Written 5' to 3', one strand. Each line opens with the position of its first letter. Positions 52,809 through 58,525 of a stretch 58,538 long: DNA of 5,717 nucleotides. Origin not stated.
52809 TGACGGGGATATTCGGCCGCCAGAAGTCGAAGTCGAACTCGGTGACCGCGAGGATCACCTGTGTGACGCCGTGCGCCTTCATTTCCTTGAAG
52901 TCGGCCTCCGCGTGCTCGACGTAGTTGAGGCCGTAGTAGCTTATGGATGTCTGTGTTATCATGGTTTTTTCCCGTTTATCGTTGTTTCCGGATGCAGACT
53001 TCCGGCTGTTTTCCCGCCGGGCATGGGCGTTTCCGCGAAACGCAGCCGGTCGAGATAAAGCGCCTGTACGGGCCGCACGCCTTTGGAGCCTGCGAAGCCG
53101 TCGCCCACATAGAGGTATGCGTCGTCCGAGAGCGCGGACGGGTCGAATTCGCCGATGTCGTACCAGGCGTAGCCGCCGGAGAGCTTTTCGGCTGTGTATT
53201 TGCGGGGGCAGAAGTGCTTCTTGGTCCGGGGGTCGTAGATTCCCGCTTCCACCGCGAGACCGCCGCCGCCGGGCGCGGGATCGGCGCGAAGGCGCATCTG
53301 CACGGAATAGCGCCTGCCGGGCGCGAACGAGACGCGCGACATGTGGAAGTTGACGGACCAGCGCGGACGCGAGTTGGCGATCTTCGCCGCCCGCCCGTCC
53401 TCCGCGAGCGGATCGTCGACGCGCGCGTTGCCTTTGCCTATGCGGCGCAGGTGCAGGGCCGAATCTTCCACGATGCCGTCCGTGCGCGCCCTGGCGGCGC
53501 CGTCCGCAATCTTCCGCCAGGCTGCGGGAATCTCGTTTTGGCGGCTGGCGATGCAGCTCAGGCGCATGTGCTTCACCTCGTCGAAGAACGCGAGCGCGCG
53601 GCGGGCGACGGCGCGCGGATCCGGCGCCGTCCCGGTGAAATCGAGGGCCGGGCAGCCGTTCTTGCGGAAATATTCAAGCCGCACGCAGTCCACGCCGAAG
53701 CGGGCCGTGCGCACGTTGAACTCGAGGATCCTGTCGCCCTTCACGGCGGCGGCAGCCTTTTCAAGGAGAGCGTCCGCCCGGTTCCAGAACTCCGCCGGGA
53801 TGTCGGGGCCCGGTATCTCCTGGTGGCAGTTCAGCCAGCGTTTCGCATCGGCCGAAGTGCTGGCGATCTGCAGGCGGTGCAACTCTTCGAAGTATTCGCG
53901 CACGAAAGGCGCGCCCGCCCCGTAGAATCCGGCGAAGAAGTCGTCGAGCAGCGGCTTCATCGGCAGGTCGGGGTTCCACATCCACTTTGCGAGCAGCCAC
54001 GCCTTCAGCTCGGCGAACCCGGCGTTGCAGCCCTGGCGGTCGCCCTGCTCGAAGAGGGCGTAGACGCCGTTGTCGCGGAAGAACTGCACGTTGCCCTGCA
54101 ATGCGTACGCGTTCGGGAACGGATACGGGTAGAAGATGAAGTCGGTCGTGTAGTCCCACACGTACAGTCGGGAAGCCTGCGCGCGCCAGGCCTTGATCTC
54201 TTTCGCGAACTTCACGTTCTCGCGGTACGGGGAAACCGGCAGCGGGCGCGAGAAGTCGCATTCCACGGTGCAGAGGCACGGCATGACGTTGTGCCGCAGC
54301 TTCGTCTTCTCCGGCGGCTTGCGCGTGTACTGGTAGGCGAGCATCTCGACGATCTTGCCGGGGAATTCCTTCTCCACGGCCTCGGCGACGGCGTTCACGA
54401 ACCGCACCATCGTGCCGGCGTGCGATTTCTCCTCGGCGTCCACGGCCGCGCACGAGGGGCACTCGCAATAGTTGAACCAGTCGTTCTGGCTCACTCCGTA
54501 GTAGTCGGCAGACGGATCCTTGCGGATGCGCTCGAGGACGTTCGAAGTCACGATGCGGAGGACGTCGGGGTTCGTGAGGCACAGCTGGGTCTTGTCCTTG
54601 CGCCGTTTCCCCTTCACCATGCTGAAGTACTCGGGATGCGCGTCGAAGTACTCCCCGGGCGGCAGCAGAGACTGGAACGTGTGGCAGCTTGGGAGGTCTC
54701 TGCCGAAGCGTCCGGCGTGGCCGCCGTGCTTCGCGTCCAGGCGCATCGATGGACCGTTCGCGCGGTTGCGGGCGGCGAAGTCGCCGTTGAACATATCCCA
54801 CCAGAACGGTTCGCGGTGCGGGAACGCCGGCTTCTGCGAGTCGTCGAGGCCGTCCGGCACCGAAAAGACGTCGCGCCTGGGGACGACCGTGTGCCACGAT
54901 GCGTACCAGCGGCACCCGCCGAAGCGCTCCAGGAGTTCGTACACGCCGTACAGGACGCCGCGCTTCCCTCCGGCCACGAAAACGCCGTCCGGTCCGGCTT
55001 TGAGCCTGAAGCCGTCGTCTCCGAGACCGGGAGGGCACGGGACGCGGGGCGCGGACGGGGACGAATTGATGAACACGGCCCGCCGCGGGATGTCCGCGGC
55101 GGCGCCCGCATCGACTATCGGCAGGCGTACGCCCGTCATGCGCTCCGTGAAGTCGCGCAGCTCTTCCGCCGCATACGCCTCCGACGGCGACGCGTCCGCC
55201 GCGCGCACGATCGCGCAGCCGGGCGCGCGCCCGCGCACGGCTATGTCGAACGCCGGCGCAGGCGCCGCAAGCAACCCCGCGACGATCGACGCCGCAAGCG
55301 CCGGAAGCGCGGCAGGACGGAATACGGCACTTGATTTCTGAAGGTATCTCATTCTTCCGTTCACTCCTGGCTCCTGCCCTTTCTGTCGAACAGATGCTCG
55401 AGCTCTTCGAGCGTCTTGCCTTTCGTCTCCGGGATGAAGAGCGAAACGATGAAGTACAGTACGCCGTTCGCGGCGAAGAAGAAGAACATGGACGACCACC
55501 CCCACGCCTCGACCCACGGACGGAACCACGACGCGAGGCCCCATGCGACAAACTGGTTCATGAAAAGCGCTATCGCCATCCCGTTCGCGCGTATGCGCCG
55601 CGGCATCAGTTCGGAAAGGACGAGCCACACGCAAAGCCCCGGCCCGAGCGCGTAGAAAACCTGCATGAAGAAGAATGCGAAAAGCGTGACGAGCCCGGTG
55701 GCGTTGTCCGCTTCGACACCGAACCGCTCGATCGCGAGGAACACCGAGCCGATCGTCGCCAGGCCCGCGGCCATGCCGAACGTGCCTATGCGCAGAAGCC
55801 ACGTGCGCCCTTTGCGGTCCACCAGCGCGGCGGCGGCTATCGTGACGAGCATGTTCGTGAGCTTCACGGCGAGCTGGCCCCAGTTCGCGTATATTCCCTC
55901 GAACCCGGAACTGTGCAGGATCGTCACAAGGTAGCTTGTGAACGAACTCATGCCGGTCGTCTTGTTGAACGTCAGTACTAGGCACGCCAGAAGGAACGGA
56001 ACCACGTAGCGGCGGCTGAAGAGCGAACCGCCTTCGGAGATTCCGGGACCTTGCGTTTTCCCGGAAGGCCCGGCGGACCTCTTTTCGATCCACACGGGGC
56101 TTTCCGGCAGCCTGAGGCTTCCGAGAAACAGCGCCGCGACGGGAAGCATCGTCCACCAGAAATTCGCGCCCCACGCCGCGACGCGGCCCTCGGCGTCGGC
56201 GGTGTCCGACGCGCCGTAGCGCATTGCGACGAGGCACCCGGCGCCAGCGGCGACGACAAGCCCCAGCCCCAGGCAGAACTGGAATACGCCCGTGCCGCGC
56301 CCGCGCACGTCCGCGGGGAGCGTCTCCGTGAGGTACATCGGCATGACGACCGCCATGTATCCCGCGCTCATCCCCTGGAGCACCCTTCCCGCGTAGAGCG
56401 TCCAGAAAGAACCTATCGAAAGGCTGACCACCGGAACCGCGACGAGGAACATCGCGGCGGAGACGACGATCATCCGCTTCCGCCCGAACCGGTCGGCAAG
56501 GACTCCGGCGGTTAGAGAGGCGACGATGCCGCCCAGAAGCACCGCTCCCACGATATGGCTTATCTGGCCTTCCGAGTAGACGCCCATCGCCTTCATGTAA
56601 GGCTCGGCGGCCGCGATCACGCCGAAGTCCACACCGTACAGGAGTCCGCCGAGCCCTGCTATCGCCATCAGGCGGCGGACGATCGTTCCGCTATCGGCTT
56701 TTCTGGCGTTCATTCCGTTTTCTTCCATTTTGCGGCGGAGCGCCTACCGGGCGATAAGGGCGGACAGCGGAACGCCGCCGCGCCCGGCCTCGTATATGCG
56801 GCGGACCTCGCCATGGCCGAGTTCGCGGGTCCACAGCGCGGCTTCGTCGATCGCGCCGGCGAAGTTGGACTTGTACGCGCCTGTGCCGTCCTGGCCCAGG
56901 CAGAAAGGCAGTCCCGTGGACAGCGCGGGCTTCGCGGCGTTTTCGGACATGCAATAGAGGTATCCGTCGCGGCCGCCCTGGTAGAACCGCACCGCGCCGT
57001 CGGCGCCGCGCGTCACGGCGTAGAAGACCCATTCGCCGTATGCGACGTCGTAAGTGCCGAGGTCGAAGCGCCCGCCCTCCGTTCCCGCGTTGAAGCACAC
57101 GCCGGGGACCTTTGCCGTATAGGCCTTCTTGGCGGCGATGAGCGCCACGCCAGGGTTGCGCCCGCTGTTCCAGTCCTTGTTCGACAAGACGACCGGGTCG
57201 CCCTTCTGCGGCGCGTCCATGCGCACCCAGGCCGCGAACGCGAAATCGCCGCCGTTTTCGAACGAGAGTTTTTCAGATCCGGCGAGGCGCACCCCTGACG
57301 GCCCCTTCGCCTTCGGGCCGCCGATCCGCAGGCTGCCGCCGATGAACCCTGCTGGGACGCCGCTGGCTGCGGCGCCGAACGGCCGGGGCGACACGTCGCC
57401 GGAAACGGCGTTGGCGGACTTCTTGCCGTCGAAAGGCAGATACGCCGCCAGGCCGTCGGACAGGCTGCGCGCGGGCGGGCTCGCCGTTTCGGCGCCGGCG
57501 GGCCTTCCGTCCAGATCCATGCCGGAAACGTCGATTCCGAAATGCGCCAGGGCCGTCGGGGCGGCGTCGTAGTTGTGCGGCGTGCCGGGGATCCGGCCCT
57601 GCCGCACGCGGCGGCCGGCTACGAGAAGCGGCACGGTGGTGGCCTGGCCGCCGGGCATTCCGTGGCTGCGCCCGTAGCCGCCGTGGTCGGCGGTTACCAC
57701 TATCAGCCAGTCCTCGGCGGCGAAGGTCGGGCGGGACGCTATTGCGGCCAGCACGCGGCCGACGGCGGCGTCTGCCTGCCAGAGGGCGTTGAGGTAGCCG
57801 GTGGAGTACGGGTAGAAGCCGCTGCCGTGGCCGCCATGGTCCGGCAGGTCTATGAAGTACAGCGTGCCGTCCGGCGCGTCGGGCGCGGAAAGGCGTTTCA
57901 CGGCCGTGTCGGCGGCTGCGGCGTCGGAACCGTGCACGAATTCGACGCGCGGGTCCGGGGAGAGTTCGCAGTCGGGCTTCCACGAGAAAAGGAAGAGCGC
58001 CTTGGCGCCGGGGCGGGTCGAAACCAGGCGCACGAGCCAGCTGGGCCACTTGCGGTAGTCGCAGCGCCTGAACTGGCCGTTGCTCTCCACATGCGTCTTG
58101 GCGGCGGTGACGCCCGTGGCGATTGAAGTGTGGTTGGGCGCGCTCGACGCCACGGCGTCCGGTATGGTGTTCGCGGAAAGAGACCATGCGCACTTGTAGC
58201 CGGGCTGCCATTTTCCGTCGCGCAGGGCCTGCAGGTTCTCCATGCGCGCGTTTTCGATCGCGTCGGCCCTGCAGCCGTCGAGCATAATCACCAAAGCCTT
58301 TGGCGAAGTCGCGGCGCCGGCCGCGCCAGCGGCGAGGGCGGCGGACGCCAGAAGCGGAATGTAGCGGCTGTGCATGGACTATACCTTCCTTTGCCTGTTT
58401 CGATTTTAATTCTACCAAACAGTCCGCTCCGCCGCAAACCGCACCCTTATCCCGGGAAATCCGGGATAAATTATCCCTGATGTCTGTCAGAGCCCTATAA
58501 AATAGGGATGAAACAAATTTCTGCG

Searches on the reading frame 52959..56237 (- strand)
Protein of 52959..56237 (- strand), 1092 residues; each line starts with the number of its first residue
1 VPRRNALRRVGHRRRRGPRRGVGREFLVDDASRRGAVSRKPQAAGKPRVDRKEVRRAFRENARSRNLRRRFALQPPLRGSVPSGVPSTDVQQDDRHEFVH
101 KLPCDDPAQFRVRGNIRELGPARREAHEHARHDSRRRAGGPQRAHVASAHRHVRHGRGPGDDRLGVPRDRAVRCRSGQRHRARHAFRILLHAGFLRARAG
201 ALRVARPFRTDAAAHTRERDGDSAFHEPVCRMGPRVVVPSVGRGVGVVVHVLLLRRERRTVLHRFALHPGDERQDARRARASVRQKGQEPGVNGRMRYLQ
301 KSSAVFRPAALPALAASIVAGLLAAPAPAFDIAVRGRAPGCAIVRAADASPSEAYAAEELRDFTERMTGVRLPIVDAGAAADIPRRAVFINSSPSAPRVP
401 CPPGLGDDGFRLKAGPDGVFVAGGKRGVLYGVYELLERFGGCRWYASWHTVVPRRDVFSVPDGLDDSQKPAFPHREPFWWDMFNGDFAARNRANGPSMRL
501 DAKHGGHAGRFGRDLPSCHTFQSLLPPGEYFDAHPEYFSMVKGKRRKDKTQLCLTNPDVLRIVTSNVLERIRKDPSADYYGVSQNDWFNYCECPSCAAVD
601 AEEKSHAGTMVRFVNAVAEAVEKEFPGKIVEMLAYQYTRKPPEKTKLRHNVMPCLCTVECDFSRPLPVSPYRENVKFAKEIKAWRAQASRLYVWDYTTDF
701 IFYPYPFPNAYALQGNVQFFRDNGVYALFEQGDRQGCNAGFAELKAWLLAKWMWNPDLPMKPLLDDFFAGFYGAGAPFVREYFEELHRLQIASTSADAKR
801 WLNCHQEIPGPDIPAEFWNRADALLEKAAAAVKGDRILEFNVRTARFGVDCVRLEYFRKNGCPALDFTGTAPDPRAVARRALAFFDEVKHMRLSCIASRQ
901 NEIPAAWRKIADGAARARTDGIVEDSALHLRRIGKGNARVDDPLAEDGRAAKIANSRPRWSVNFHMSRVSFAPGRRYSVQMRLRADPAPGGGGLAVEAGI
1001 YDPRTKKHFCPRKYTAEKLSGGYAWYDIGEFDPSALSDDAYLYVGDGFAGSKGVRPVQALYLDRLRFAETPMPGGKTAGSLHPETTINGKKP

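Call 56: search_protein_families(library=pfam, max_evalue=0.001, proteins=[window:52959-56237:-])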
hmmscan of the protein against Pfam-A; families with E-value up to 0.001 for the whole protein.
window:52959-56237:- (1092 aa): 3 families
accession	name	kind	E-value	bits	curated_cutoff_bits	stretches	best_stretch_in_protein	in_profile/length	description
PF16126.11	DUF4838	-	9.8e-98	327.7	26.6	1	444-783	1-324/325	Domain of unknown function (DUF4838)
PF03648.19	Glyco_hydro_67N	-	5.5e-05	23.8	24.3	1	347-435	27-120/120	Glycosyl hydrolase family 67 N-terminus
PF02838.20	Glyco_hydro_20b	-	0.0002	22.5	26.1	1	351-435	31-104/124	Glycosyl hydrolase family 20, domain 2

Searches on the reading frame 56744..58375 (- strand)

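Call 56: search_protein_families(library=pfam, max_evalue=0.001, proteins=[window:56744-58375:-])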
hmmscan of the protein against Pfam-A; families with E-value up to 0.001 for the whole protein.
window:56744-58375:- (543 aa): 3 families
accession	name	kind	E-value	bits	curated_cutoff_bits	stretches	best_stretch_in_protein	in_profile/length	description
PF01663.27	Phosphodiest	-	1.1e-13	51.9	23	2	28-107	2-73/342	Type I phosphodiesterase / nucleotide pyrophosphatase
PF13385.13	Laminin_G_3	-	2.9e-13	50.7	27.6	1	371-524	13-150/151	Concanavalin A-like lectin/glucanases superfamily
PF00884.28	Sulfatase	-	3.3e-06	27.1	25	1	192-281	204-301/301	Sulfatase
